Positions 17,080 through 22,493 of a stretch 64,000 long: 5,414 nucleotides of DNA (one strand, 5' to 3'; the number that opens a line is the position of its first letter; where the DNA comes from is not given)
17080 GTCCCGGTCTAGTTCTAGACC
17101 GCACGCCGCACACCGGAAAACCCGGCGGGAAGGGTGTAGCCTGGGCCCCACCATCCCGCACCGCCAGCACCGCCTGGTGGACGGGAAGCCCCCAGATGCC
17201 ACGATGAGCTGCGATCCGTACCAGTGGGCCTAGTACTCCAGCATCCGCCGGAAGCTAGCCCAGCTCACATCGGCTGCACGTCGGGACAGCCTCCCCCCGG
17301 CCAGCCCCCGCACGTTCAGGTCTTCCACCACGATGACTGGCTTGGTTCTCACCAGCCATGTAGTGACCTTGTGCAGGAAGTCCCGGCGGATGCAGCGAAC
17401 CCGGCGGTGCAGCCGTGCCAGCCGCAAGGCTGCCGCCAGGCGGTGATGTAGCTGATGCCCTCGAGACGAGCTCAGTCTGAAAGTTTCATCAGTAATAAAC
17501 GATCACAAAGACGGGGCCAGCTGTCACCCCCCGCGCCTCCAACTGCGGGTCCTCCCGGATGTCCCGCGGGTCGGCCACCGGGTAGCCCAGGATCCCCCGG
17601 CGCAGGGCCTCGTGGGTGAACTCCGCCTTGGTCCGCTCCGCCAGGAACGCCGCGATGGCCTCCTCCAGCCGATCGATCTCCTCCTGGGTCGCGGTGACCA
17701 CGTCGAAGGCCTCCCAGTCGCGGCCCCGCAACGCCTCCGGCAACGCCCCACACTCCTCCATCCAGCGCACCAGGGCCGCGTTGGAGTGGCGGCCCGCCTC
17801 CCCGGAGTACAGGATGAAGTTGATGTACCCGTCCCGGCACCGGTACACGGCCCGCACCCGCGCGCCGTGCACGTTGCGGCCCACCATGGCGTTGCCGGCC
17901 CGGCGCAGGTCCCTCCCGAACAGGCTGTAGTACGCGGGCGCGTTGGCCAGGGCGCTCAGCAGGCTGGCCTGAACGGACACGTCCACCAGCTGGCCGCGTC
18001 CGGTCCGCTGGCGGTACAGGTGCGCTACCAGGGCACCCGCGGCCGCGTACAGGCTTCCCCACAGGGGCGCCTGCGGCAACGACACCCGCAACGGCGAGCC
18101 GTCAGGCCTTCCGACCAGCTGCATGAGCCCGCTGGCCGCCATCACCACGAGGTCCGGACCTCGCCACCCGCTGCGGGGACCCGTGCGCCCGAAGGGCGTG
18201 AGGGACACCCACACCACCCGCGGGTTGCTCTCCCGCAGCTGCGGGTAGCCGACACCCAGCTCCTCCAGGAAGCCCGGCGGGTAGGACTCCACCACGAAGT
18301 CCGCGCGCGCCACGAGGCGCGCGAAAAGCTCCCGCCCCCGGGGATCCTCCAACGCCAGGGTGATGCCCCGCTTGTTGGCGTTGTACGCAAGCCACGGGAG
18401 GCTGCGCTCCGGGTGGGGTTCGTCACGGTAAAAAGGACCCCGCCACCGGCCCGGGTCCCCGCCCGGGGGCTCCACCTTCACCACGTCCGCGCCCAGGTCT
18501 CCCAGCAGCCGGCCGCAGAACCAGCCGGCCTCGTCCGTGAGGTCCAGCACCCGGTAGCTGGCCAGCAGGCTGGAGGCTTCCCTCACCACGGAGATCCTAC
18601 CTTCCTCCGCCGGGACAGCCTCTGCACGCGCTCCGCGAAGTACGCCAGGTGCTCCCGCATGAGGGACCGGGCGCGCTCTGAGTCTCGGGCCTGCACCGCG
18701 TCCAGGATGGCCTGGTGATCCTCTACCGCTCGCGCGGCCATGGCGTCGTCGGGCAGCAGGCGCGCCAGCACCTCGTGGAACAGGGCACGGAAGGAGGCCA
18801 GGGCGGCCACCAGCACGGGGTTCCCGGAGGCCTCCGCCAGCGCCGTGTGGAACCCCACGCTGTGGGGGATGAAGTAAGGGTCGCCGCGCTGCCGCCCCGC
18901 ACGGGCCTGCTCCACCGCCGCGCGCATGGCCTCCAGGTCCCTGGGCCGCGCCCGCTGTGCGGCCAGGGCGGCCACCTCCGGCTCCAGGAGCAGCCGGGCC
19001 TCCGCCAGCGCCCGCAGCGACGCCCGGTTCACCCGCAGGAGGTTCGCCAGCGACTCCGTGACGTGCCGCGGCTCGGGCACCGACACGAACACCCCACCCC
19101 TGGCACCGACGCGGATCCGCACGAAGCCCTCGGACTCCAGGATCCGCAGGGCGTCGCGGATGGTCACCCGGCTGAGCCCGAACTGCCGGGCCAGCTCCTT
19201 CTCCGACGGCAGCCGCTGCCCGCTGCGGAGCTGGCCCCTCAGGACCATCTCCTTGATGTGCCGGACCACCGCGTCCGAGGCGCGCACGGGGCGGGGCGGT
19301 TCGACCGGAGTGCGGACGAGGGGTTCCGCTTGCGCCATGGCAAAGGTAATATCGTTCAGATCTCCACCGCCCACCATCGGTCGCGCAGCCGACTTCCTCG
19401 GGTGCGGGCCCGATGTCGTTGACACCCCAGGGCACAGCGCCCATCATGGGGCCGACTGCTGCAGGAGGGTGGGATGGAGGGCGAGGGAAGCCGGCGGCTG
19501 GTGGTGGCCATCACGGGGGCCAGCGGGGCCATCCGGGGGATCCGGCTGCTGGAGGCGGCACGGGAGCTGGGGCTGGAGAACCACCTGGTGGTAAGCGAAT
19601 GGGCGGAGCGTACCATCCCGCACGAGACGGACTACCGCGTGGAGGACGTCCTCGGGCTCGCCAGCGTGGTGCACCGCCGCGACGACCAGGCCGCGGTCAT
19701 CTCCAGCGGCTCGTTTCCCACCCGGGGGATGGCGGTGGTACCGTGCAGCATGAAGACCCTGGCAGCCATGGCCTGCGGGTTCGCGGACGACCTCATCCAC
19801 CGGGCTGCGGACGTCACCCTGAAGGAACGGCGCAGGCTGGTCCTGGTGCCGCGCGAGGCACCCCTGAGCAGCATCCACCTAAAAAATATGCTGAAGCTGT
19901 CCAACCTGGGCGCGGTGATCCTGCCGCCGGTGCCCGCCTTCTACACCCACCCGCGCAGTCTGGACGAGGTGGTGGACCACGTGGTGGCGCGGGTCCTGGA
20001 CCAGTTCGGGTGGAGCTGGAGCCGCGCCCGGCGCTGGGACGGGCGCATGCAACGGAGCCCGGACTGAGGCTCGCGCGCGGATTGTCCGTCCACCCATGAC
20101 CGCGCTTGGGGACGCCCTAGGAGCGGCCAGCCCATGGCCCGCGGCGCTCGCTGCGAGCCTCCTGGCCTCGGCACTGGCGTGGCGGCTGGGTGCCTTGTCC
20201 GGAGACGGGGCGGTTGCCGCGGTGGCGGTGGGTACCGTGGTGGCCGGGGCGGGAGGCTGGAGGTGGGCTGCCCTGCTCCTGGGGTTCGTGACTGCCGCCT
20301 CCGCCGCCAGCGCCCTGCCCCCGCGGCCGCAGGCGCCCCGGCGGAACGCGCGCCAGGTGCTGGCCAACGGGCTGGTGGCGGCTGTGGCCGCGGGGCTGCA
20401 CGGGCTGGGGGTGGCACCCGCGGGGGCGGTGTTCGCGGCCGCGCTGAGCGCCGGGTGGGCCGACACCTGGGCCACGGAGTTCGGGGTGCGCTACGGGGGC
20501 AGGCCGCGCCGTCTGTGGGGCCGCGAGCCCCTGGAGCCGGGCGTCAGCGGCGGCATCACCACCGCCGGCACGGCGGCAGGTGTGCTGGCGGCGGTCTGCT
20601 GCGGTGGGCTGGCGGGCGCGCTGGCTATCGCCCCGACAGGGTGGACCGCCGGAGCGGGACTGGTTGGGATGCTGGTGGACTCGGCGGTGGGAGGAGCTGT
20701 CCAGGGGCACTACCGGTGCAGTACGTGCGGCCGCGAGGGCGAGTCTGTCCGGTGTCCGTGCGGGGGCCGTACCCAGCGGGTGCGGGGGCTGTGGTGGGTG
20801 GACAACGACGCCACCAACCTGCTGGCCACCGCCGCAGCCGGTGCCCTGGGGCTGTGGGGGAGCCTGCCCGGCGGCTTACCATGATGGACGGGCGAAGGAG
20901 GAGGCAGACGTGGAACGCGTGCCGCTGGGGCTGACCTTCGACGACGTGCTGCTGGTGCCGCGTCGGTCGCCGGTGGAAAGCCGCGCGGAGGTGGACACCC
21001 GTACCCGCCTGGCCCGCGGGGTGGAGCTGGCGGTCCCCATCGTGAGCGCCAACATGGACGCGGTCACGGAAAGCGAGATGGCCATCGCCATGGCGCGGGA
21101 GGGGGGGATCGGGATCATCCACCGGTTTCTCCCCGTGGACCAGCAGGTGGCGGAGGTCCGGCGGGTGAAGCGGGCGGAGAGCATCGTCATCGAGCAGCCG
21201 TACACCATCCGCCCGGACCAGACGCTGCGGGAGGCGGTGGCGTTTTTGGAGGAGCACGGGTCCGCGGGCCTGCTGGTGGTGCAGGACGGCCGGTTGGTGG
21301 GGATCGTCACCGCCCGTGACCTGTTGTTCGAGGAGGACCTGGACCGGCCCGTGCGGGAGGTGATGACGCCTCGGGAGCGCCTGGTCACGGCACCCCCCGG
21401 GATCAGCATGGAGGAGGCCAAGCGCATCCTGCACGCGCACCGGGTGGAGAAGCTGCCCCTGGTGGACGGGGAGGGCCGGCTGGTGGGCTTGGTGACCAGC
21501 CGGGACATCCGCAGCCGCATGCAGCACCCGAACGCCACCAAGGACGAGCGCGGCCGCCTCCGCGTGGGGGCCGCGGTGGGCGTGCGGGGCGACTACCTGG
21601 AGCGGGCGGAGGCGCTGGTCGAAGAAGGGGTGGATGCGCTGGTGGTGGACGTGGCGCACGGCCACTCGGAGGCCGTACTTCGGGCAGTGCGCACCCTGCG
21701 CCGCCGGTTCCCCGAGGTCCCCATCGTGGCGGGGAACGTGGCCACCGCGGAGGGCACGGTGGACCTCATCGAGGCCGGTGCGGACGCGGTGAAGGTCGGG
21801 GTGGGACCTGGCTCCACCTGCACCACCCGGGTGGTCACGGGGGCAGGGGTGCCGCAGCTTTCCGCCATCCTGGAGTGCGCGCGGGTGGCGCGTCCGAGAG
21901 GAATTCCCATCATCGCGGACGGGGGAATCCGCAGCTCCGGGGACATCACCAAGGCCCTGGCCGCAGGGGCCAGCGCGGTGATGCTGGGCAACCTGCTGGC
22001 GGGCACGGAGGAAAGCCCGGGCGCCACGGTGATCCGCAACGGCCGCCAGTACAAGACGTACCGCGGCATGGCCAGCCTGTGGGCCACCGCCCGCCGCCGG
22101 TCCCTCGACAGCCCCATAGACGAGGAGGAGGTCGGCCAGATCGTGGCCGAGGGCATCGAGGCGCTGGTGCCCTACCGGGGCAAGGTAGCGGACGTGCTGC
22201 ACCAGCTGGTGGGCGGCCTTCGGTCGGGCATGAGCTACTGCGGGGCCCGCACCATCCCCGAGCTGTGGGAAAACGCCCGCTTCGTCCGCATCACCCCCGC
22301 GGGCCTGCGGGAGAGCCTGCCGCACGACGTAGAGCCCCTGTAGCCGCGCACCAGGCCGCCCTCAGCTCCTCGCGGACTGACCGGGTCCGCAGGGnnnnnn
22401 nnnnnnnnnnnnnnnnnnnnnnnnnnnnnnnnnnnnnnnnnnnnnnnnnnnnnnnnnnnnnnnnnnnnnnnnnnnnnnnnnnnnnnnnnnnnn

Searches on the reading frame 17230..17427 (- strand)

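Call 63: search_protein_families(library=pfam, proteins=[window:17230-17427:-], max_evalue=0.001)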
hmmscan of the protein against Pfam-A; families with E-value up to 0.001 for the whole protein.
window:17230-17427:- (65 aa): 1 family
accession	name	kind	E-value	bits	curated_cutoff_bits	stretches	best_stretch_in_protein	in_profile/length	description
PF01385.25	OrfB_IS605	-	5.2e-10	40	30.5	1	2-43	76-117/120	Probable transposase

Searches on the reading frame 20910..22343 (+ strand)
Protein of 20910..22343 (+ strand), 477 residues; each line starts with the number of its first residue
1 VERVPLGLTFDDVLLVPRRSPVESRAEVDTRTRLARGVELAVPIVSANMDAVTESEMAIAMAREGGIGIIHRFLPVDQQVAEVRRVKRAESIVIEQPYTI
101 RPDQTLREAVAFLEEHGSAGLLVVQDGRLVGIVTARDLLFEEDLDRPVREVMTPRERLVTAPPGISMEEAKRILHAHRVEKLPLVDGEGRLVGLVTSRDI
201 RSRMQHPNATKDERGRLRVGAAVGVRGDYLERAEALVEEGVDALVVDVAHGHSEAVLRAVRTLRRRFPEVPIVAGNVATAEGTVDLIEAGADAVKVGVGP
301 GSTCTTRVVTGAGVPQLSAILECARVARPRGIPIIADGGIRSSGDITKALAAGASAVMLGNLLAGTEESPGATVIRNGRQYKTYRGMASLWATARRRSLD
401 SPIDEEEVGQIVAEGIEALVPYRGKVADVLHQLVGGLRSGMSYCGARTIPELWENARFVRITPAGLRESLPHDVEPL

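Call 34: search_protein_families(library=pfam, proteins=[window:20910-22343:+], max_evalue=0.00001)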
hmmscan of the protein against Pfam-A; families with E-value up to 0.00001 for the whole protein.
window:20910-22343:+ (477 aa): 6 families
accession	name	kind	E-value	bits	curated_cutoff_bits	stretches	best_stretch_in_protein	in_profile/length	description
PF00478.31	IMPDH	-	2.4e-153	510.7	25.6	1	7-472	1-345/345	IMP dehydrogenase / GMP reductase domain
PF00571.33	CBS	-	2.4e-25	89.1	24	2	148-204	1-55/57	CBS domain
PF01070.24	FMN_dh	-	3.3e-11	43.3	24.9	1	10-362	30-304/350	FMN-dependent dehydrogenase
PF03060.21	NMO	-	2.8e-10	40.5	28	1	272-375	138-237/331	Nitronate monooxygenase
PF01180.27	DHO_dh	-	1.8e-07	31.1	27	0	331-362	240-271/291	Dihydroorotate dehydrogenase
PF00977.27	His_biosynth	-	6.5e-06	26.2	23.6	0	325-361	67-103/228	Histidine biosynthesis protein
